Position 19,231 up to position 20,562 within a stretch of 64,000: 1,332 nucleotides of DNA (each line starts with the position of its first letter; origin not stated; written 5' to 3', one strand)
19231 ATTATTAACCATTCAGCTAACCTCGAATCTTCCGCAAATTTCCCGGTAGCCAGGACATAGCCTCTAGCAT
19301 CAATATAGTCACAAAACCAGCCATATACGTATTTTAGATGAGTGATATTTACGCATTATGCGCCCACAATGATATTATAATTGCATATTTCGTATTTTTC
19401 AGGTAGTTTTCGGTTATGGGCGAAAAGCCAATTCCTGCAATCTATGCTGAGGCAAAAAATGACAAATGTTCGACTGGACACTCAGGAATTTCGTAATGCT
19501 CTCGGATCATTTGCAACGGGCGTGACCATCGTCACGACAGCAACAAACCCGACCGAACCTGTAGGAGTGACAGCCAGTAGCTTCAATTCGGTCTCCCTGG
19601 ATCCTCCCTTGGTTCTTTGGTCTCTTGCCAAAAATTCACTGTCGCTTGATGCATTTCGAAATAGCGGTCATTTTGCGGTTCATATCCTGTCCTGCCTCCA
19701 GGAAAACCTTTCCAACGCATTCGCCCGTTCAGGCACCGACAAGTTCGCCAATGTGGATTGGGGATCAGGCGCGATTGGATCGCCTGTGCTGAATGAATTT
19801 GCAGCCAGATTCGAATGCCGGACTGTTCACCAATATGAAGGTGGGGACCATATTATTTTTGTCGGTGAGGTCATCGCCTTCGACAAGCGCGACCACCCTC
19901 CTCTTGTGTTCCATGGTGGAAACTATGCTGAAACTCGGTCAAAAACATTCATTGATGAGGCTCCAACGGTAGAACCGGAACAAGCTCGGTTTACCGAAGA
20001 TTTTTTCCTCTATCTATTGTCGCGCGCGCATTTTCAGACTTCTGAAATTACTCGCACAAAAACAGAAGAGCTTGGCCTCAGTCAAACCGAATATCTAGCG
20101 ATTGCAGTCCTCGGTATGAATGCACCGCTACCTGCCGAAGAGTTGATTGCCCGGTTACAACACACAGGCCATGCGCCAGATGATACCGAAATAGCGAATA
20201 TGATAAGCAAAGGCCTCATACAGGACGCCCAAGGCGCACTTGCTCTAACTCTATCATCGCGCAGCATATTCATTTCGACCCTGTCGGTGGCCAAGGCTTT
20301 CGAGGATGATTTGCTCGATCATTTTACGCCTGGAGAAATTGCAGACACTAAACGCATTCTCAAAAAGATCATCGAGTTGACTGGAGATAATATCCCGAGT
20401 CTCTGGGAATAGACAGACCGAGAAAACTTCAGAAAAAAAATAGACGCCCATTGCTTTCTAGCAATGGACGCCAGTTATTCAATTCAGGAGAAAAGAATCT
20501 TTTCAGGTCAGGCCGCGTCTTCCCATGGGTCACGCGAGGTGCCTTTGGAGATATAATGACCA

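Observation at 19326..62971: A 30-bp dyad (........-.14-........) with invariant spacing marks nearly every promoter region of the low-GC catabolic cluster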

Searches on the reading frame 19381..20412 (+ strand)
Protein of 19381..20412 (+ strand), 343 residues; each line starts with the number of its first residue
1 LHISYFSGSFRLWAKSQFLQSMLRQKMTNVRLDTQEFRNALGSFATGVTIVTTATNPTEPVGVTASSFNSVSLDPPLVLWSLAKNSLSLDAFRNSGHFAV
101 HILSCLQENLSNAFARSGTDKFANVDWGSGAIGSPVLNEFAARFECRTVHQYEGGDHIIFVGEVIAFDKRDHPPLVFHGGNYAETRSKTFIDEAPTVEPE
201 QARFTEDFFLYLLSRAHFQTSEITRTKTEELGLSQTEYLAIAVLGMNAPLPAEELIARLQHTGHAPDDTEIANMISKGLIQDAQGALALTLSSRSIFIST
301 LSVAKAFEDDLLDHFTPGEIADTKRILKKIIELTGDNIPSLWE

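Call 7: search_protein_families(library=pfam, proteins=[window:19381-20412:+])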
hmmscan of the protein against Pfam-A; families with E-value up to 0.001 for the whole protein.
window:19381-20412:+ (343 aa): 1 family
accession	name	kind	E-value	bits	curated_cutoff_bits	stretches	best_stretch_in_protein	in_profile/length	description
PF01613.24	Flavin_Reduct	-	5.6e-44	150.4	27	1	42-185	2-152/153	Flavin reductase like domain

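Call 22: find_homologous_proteins(query=window:19459-20412:+)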
Query window:19459-20412:+ (317 aa): 7004 proteins with E <= 0.001 among 8000 candidates; the best 120 are listed.
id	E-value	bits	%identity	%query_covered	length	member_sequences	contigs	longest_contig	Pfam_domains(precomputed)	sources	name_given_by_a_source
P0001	9.3e-197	671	96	100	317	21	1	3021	PF01613.25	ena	-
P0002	1.7e-177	607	87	100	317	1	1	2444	PF01613.25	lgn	-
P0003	4.3e-167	573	82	100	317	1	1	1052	PF01613.25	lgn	-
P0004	1.7e-165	568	82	100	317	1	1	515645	PF01613.25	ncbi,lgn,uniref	ncbi:flavin reductase family protein [Parasphingorhabdus sp. JC815]|uniref:flavin reductase family p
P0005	4.6e-165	567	81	100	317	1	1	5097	PF01613.25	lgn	-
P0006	2.5e-159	548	78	100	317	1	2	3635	PF01613.25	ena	-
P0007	1.5e-140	486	69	98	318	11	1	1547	PF01613.25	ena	-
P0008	4.4e-138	478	67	100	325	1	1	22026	PF01613.25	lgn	-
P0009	7.2e-138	477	68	98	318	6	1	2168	PF01613.25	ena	-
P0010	2.1e-137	476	68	100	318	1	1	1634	PF01613.25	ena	-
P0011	1.3e-135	470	68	100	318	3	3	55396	PF01613.25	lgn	-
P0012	3.7e-134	465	67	98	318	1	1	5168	PF01613.25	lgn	-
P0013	9.7e-134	464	66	100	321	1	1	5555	PF01613.25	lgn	-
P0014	2.6e-133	462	66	98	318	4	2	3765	PF01613.25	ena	-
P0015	1.9e-131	456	66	98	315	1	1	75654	PF01613.25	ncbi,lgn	ncbi:MAG: flavin reductase [Pseudomonadota bacterium]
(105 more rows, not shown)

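Call 23: find_related_loci(query=window:19459-20412:+, collection=genome_contigs, flank=10000)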
Query window:19459-20412:+ (317 aa) in genome_contigs; peptide patterns used: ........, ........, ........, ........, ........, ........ (x = any residue, [..] = any of these).
199 stretches matched a pattern; 87 encode a relative of the query (tblastn E <= 1e-3); the best 80 are kept; 80 distinct loci.
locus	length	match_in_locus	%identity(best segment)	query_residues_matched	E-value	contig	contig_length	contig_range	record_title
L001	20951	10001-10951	96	1-317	0e+0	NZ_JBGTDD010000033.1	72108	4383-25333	MAG: Parasphingorhabdus sp. isolate JTS-RE135 k141_9936706, whole genome shotgun sequence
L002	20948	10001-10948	82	1-316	9e-174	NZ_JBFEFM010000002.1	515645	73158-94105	Parasphingorhabdus sp. JC815 2, whole genome shotgun sequence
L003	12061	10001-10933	66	6-316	2e-138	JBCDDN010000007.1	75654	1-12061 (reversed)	MAG: Pseudomonadota bacterium isolate P01_G01_bin.41 k141_699773_length_75654_cov_61.9816, whole genome shotgun sequence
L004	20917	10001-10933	68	6-316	3e-138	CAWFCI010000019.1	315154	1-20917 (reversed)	MAG: uncultured Alphaproteobacteria bacterium isolate MFD04651.bin.2.165 genome assembly, contig: contig_4288, whole gen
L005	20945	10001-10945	62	1-315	4e-128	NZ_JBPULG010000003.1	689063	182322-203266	Sphingopyxis sp. R3-92 3, whole genome shotgun sequence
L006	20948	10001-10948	62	1-316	5e-128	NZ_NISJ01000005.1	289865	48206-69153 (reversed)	Sphingopyxis witflariensis strain DSM 14551 NODE_5_length_289865_cov_33.6037, whole genome shotgun sequence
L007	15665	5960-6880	62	10-316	2e-125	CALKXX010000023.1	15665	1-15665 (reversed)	MAG: uncultured Sphingomonadaceae bacterium isolate H2_Bin_MAXBIN__032_sub_2 genome assembly, contig: c_000001012317, wh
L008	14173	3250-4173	58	9-316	1e-122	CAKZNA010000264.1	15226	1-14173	MAG TPA_asm: uncultured Sphingomonadales bacterium isolate ERR2094169_bin.63_CONCOCT_v1.1_MAG genome assembly, contig: E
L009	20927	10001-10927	61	9-317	7e-122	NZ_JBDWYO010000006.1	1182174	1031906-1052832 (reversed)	MAG: Parasphingorhabdus sp. isolate CI.26.F.C1_514_67 CI_26_F_C1_514_67_000000000006, whole genome shotgun sequence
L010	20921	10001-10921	60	11-316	5e-121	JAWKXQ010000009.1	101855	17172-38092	MAG: Sphingomonadaceae bacterium isolate ABC1.74 ABC1.74.fa-9, whole genome shotgun sequence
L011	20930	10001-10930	60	7-316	5e-119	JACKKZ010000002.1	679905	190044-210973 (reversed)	MAG: Sphingomonadaceae bacterium isolate HK-STAS-PROT-78 HK-STAS-PROT-78_2, whole genome shotgun sequence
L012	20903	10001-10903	61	10-311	5e-118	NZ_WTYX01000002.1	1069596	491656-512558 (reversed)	Pontixanthobacter aquaemixtae strain KCTC 52763 NODE_2_length_1069596, whole genome shotgun sequence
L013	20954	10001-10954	58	1-316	9e-118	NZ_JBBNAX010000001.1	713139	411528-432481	Erythrobacter alti strain NBRC 111903 contig_01, whole genome shotgun sequence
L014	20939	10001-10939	59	6-316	9e-117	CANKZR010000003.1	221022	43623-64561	uncultured Sphingomonadaceae bacterium isolate 3-2009-L.fasta genome assembly, contig: NODE_3, whole genome shotgun sequ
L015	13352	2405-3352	56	1-317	2e-115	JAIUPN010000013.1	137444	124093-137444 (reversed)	MAG: Proteobacteria bacterium isolate SPHING1 3300009517-bin.38~Ga0102832_1000213, whole genome shotgun sequence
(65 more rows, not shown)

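Call 33: search_solved_structures(query=A1, max_evalue=1)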
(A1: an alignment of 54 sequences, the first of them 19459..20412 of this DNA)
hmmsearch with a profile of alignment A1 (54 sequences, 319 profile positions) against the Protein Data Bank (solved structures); distinct sequences matched with E-value up to 1: 44.
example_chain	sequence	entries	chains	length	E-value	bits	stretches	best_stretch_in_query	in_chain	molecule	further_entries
5zc2_B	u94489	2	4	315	5.9e-66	226.3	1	7-306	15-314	p-hydroxyphenylacetate 3-hydroxylase, reductase component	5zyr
3rh7_A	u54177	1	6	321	9.1e-52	179.7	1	2-160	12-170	Hypothetical oxidoreductase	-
3nfw_A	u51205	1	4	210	1.7e-42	149.2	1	3-166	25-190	Flavin reductase-like, FMN-binding protein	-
4l82_A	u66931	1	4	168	1.2e-39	139.9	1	6-157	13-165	RifeA.00250.a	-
4xhy_A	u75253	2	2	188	1.4e-38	136.3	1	7-161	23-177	Flavin reductase domain protein, FMN-binding protein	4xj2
1rz0_A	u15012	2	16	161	1.1e-33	120.3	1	8-164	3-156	phenol 2-hydroxylase component B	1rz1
4r82_A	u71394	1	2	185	4e-33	118.4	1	6-158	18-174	Oxidoreductase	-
4hx6_A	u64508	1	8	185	4.2e-33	118.3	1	6-158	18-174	Oxidoreductase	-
8ct0_A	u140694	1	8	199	3e-30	109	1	10-158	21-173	Flavin reductase (NADH)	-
5cho_A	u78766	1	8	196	6.8e-29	104.5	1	7-157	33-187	Flavin reductase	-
9fd4_A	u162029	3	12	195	7.1e-25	91.3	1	6-155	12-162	Flavin reductase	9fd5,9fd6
2qck_A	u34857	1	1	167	4.8e-23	85.3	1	8-158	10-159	Flavin reductase domain protein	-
3k86_A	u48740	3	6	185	2.2e-21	79.8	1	8-165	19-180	Chlorophenol-4-monooxygenase component 1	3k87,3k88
2d36_A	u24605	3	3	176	2.2e-21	79.8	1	11-156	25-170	hypothetical NADH-dependent FMN oxidoreductase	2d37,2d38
4f07_A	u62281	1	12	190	3.3e-21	79.3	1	5-157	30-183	Styrene monooxygenase component 2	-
3cdh_A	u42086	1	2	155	2.7e-07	33.5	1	172-307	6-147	Transcriptional regulator, MarR family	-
7kfo_A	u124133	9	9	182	1.4e-05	27.9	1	173-308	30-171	Transcriptional regulator, MarR family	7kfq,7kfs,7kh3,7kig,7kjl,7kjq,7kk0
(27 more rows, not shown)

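Call 38: predict_structure(alignment_id=A1)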
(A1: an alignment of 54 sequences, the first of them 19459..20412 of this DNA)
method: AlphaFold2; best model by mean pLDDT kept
length: 317 residues; sequences in the alignment: 54
mean_pLDDT: 81.4   pTM: 0.50
mean pLDDT of the five models: 81.4, 77.5, 74.8, 74.6, 72.0
residues with pLDDT >= 90: 114; 70-90: 133; 50-70: 64; < 50: 6
segments of 3 or more residues with pLDDT < 50: 1-3, 315-317
pLDDT, mean of each block of 10 residues (from residue 1): 62 73 87 83 71 89 92 91 79 72 90 92 91 92 85 59 55 64 73 85 92 93 94 92 96 93 94 87 80 72 68 52
secondary structure, 60 per line:
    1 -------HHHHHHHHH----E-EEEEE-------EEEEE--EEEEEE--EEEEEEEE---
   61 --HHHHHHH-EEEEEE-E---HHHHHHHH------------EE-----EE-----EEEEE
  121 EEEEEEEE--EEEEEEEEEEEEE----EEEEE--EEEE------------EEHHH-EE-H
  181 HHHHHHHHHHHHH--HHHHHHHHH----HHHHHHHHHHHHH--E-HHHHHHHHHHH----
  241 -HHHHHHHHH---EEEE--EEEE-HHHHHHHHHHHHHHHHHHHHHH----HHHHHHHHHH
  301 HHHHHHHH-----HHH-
elements in order: H8-16 E23-27 E35-39 E42-47 E50-57 H63-69 E71-76 H82-89 E116-128 E131-143 E148-152 E155-158 H180-193 H196-204 H209-221 H226-236 H242-250 E254-257 E260-263 H265-286 H291-308

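Call 41: fold_search(model_id=the predicted structure, library=pdb)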
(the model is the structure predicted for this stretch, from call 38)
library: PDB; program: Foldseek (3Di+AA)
matches with E <= 10: 1135; with E <= 0.001: 151
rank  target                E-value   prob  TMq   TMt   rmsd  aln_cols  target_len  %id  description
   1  5zyr_A                8.3e-24  1.00  0.44  0.45  23.3       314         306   34  Crystal structure of the reductase (C1) component of p-hydroxyphenylacetate 3-hydroxylase (HPAH) from Acinetobacter ba (released 2019-06-05)
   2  5zc2_B                4.5e-23  1.00  0.43  0.45  22.7       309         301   35  Acinetobacter baumannii p-hydroxyphenylacetate 3-hydroxylase (HPAH), reductase component (C1) (released 2018-08-08)
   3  5zc2_A                9.7e-23  1.00  0.44  0.47  22.3       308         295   34  Acinetobacter baumannii p-hydroxyphenylacetate 3-hydroxylase (HPAH), reductase component (C1) (released 2018-08-08)
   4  3rh7_E                3.2e-18  1.00  0.41  0.45  11.1       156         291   45  Crystal structure of a putative oxidoreductase (SMa0793) from Sinorhizobium meliloti 1021 at 3.00 A resolution (released 2011-06-08)
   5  3rh7_A                6.1e-18  1.00  0.42  0.45  11.1       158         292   44  Crystal structure of a putative oxidoreductase (SMa0793) from Sinorhizobium meliloti 1021 at 3.00 A resolution (released 2011-06-08)
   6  3rh7_B                7.3e-18  1.00  0.41  0.45   8.5       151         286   45  Crystal structure of a putative oxidoreductase (SMa0793) from Sinorhizobium meliloti 1021 at 3.00 A resolution (released 2011-06-08)
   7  4l82_A                5.0e-17  1.00  0.42  0.81   8.4       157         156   38  Structure of a putative oxidoreductase from Rickettsia felis (released 2013-06-26)
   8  3nfw_A                5.3e-17  1.00  0.43  0.73  10.5       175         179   36  Crystal structure of nitrilotriacetate monooxygenase component B (A0R521 homolog) from Mycobacterium thermoresistibile (released 2010-06-23)
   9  3nfw_C                7.6e-17  1.00  0.43  0.72  13.0       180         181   35  Crystal structure of nitrilotriacetate monooxygenase component B (A0R521 homolog) from Mycobacterium thermoresistibile (released 2010-06-23)
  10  3nfw_B                1.1e-16  1.00  0.42  0.71  13.0       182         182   35  Crystal structure of nitrilotriacetate monooxygenase component B (A0R521 homolog) from Mycobacterium thermoresistibile (released 2010-06-23)
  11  4l82_B                3.3e-16  1.00  0.42  0.77  10.5       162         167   38  Structure of a putative oxidoreductase from Rickettsia felis (released 2013-06-26)
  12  4hx6_A                5.5e-16  1.00  0.41  0.70   8.1       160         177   38  Streptomyces globisporus C-1027 NADH:FAD oxidoreductase SgcE6 (released 2012-11-28)
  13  8ct0_G                6.6e-16  1.00  0.42  0.75  10.5       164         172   36  Crystal structure of FAD reductase CtcQ from Kitasatospora aureofaciens in complex with FAD and NAD (released 2023-05-17)
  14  8ct0_A                7.4e-16  1.00  0.42  0.76  10.4       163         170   36  Crystal structure of FAD reductase CtcQ from Kitasatospora aureofaciens in complex with FAD and NAD (released 2023-05-17)
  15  8ct0_C                9.4e-16  1.00  0.41  0.74   8.3       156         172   37  Crystal structure of FAD reductase CtcQ from Kitasatospora aureofaciens in complex with FAD and NAD (released 2023-05-17)
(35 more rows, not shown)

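Call 43: search_dna_similar(query=window:19459-20412:+, collection=plasmids, mode=protein, max_rows=25)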
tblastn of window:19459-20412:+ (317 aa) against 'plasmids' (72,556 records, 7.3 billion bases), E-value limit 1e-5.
Records with a match: 1109; places in all: 1566; records where one place covers at least 80% of the query: 27.
Best place of each record, by identity: <60% 1109.
By first word of the organism name: Rhizobium 303; Streptomyces 138; Sinorhizobium 108; Rhodococcus 48; Agrobacterium 36; Pantoea 36; Acinetobacter 34; Burkholderia 22; Sphingobium 21; Leisingera 18; and 104 more.
By predicted mobility (MOB-suite, as given by PLSDB): non-mobilizable 642; conjugative 319; mobilizable 148.
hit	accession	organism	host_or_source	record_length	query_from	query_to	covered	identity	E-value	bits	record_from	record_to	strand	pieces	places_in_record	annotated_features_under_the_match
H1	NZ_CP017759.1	Cupriavidus necator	whole organism,soil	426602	5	317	99%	42.5%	1e-64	227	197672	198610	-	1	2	flavin reductase family protein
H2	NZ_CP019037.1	Massilia putida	Soil,wolfram mine tailing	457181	2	317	100%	42.0%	7e-68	236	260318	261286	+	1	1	flavin reductase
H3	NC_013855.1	Azospirillum sp. B510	-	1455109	6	306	95%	43.3%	8e-64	224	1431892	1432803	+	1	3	record has no annotation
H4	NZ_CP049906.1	Diaphorobacter sp. HDW4B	single bacterial strain,Hydrophilus ...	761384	6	316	98%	40.8%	1e-60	216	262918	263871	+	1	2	flavin reductase family protein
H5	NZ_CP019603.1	Croceicoccus marinus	-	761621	6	294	91%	43.4%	1e-61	218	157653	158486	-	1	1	flavin reductase family protein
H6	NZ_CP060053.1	Croceicoccus marinus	prokaryote,marine sediment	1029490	6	294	91%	43.4%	1e-61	218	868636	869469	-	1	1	none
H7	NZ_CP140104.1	Vibrio alfacsensis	Scophthalmus maximus,intestinal tract ...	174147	1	316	100%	39.5%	1e-69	241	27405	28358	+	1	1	flavin reductase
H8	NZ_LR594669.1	Variovorax sp. SRS16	linuron-contaminated soil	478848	6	312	97%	40.4%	7e-58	207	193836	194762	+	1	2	flavin reductase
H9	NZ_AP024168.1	Vibrio alfacsensis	-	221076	1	316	100%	39.2%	3e-69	240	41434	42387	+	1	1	flavin reductase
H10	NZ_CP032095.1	Vibrio alfacsensis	Solea senegalensis,whole ...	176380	1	316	100%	39.2%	1e-68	239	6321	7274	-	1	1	flavin reductase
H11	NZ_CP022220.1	Bradyrhizobium guangxiense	peanut,cell culture,roots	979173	5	306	95%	38.3%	7e-48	179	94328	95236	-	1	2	flavin reductase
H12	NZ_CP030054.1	Bradyrhizobium guangzhouense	Arachis hypogaea,Microbe,nodule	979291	5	306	95%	38.3%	7e-48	179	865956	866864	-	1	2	flavin reductase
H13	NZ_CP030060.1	Bradyrhizobium sp. CCBAU 53351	Arachis hypogaea,Microbe,nodule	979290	5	306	95%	38.3%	7e-48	179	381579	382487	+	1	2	flavin reductase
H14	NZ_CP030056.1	Bradyrhizobium sp. CCBAU 53340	Arachis hypogaea,Microbe,nodule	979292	5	306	95%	38.3%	7e-48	179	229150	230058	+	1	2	flavin reductase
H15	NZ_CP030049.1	Bradyrhizobium sp. CCBAU 53338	Arachis hypogaea,Microbe,nodule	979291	5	306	95%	38.3%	7e-48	179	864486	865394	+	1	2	flavin reductase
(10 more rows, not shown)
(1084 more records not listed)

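Call 45: search_solved_structures(query=window:19459-20412:+, max_evalue=1e-20, show_alignments=1)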
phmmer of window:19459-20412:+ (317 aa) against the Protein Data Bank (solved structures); distinct sequences matched with E-value up to 1e-20: 10.
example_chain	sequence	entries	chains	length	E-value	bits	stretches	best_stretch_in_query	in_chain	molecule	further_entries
5zc2_B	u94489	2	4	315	1.9e-43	152.4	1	6-304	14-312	p-hydroxyphenylacetate 3-hydroxylase, reductase component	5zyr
3rh7_A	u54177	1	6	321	5.3e-37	131.3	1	5-158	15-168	Hypothetical oxidoreductase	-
3nfw_A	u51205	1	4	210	4.4e-30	108.5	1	5-158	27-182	Flavin reductase-like, FMN-binding protein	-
4xhy_A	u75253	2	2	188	1.6e-28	103.4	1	9-158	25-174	Flavin reductase domain protein, FMN-binding protein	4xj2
4l82_A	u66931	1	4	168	2.5e-28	102.8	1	9-156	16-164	RifeA.00250.a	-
1rz0_A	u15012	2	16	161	4.7e-26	95.3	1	7-160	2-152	phenol 2-hydroxylase component B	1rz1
4r82_A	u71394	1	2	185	1.4e-24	90.5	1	7-157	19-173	Oxidoreductase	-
4hx6_A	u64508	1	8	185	1.7e-24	90.2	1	7-157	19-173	Oxidoreductase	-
8ct0_A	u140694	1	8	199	7e-22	81.6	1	7-157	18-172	Flavin reductase (NADH)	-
5cho_A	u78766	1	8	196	1.2e-21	80.8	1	2-157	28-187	Flavin reductase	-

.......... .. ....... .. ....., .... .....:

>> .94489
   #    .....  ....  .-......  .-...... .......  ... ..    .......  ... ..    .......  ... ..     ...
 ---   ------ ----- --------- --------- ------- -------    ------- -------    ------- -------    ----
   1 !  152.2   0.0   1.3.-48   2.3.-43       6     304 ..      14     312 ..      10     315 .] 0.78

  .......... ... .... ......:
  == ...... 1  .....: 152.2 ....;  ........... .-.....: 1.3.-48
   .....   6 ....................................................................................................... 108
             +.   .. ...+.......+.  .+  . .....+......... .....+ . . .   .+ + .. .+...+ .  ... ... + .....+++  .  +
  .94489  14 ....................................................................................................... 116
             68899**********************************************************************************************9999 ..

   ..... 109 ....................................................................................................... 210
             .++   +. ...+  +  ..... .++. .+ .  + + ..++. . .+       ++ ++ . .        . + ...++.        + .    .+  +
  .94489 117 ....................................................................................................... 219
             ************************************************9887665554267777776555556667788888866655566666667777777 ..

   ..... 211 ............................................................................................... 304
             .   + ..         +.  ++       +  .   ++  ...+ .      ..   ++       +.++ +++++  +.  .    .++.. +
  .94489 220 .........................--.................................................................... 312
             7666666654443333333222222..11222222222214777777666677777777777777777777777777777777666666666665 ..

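Call 54: search_protein_families(library=ncbifam, proteins=[window:19459-20412:+], max_evalue=0.01)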
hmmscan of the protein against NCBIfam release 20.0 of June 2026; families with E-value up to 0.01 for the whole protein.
window:19459-20412:+ (317 aa): 8 families
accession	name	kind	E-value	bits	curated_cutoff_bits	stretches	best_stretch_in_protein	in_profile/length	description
NF045919.1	HphnlacHdxRed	equivalog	7.2e-66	222.4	340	1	4-306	3-308/309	p-hydroxyphenylacetate 3-hydroxylase reductase component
NF052639.1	FlvnRedFerAPor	equivalog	1.9e-45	154.4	260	1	8-158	4-154/158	flavin reductase FerA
NF045630.1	monooxsub_HsaB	equivalog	1.9e-42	145.2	230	1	5-164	4-164/186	3-hydroxy-9,10-secoandrosta-1,3,5(10)-triene-9,17-dione monooxygenase reductase subunit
NF045733.1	StyMonoxStyB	equivalog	5.7e-31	107.5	200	1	9-158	2-148/150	styrene monooxygenase NADH-dependent flavin reductase subunit StyB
NF042921.1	HpaC_Thermus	equivalog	6e-26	91.2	200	1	9-157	3-147/150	4-hydroxyphenylacetate 3-monooxygenase reductase subunit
TIGR03615.1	RutF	equivalog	6.2e-22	78.3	254.75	1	7-157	2-154/156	NADH-dependent FMN reductase RutF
TIGR02296.1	HpaC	equivalog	3e-15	56.6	205.95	1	11-151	1-145/154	4-hydroxyphenylacetate 3-monooxygenase, reductase component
NF012030.0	PRK15486.1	equivalog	3e-12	46.6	315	1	10-138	9-140/170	4-hydroxyphenylacetate 3-monooxygenase reductase subunit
